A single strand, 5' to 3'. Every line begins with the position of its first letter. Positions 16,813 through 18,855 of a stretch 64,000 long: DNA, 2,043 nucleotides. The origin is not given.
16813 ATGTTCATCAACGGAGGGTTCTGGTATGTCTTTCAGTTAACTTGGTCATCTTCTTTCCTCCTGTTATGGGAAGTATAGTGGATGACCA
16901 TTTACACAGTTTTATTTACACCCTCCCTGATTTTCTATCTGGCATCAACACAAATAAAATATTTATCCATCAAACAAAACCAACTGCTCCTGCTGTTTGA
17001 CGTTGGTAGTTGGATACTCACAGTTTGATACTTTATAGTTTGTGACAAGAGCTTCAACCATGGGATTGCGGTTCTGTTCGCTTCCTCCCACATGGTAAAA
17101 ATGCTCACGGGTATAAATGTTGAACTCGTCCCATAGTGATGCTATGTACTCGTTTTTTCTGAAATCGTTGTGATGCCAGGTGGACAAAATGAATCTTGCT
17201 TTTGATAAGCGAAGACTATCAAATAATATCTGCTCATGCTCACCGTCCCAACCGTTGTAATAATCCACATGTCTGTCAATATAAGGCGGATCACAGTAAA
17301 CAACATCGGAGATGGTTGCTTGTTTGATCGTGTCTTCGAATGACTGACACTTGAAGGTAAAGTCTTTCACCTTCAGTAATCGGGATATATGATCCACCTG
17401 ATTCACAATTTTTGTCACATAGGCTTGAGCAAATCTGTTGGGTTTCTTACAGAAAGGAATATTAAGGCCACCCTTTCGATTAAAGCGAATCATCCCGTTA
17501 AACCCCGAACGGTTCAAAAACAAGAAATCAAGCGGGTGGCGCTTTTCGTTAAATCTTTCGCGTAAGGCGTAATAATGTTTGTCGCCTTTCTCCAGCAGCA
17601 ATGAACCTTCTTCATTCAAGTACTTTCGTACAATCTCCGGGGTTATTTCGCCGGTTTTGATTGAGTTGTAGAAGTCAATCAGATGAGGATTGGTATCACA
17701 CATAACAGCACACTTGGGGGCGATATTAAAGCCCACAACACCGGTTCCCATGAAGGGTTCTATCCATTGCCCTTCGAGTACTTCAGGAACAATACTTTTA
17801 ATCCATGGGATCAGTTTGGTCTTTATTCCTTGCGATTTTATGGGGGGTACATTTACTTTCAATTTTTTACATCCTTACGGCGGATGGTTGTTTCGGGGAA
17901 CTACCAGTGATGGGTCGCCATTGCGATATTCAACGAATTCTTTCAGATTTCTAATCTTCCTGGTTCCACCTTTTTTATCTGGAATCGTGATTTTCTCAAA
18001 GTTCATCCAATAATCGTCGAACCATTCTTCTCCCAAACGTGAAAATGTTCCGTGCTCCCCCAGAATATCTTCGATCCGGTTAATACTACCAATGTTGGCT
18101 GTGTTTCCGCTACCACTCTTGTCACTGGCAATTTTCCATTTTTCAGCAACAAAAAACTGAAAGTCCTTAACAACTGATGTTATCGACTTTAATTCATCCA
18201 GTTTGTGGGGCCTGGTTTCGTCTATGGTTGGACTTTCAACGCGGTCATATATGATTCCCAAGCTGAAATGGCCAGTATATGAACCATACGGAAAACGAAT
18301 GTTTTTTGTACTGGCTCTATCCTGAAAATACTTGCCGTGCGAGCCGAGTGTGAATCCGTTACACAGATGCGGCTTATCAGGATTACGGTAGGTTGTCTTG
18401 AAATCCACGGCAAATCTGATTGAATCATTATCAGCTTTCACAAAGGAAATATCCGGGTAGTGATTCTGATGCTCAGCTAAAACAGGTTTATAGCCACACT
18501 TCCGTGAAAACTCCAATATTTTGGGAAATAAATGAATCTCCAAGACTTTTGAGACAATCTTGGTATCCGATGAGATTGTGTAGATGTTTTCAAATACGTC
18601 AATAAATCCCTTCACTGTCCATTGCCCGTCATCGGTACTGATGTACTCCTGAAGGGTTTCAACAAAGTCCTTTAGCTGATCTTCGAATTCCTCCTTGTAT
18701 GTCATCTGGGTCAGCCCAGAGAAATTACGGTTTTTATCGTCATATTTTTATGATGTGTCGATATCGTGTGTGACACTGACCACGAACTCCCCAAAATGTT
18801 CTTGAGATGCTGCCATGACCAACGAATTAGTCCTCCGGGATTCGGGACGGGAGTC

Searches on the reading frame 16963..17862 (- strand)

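Call 50: search_protein_families(library=pfam, proteins=[window:16963-17862:-], max_evalue=0.01)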
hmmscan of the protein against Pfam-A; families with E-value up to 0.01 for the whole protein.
window:16963-17862:- (299 aa): 2 families
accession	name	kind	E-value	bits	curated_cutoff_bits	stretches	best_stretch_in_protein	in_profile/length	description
PF02086.21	MethyltransfD12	-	9.9e-48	163.5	22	1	11-257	2-252/253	D12 class N6 adenine-specific DNA methyltransferase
PF03602.21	Cons_hypoth95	-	0.0096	16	24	0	173-198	102-127/182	Conserved hypothetical protein 95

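Call 51: search_protein_families(library=padloc, proteins=[window:16963-17862:-], max_evalue=0.001)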
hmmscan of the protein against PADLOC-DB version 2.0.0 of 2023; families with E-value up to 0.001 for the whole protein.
window:16963-17862:- (299 aa): 19 families
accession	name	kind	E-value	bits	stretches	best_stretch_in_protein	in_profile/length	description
PDLC03264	MTase_II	-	1e-133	443.3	1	2-282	9-289/306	Type II methyltransferase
PDLC03294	MTase_II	-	4.6e-44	149.1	1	5-276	5-271/272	Type II methyltransferase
PDLC03729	oMTase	-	2.3e-37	127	1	2-195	2-185/275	orphan methyltransferase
PDLC03383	MTase_II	-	1.1e-32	111.8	1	7-278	21-315/318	Type II methyltransferase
PDLC03287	MTase_II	-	4.1e-29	99.9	1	7-278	366-643/646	Type II methyltransferase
PDLC03735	oMTase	-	1.4e-25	88.3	1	4-277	7-283/284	orphan methyltransferase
PDLC03302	MTase_II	-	1.9e-23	81.1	1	8-239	363-587/626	Type II methyltransferase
PDLC03266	MTase_II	-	7e-23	79.5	1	5-205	15-206/285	Type II methyltransferase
PDLC03261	MTase_II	-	1.1e-18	65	1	6-196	26-205/643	Type II methyltransferase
PDLC03247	MTase_II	-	7.9e-16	56.1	1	8-283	6-272/282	Type II methyltransferase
PDLC03722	oMTase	-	7.8e-14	50.1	1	10-238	7-221/259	orphan methyltransferase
PDLC04018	PD-Lambda-5_B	-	6.6e-13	46.6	1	1-269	1-268/291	-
PDLC03292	MTase_II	-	2.2e-11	40.7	1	99-218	529-650/722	Type II methyltransferase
PDLC03290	MTase_II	-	2.5e-10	38.1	1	92-197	101-203/292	Type II methyltransferase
PDLC03349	MTase_II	-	2.5e-10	37.9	1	96-202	173-283/374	Type II methyltransferase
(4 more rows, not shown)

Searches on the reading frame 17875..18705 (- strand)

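Call 50: search_protein_families(library=pfam, proteins=[window:17875-18705:-], max_evalue=0.01)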
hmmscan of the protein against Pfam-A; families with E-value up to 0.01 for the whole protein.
window:17875-18705:- (276 aa): 1 family
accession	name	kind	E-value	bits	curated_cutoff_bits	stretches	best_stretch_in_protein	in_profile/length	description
PF09233.17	Endonuc-EcoRV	-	3.2e-118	394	25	1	21-261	1-243/244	Restriction endonuclease EcoRV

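Call 51: search_protein_families(library=padloc, proteins=[window:17875-18705:-], max_evalue=0.001)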
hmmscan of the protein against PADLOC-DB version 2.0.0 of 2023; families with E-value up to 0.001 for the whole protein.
window:17875-18705:- (276 aa): 1 family
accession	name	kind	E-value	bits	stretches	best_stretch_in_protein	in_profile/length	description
PDLC03472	REase_II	-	1.8e-37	127.2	1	25-240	14-223/245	Type II restriction enzyme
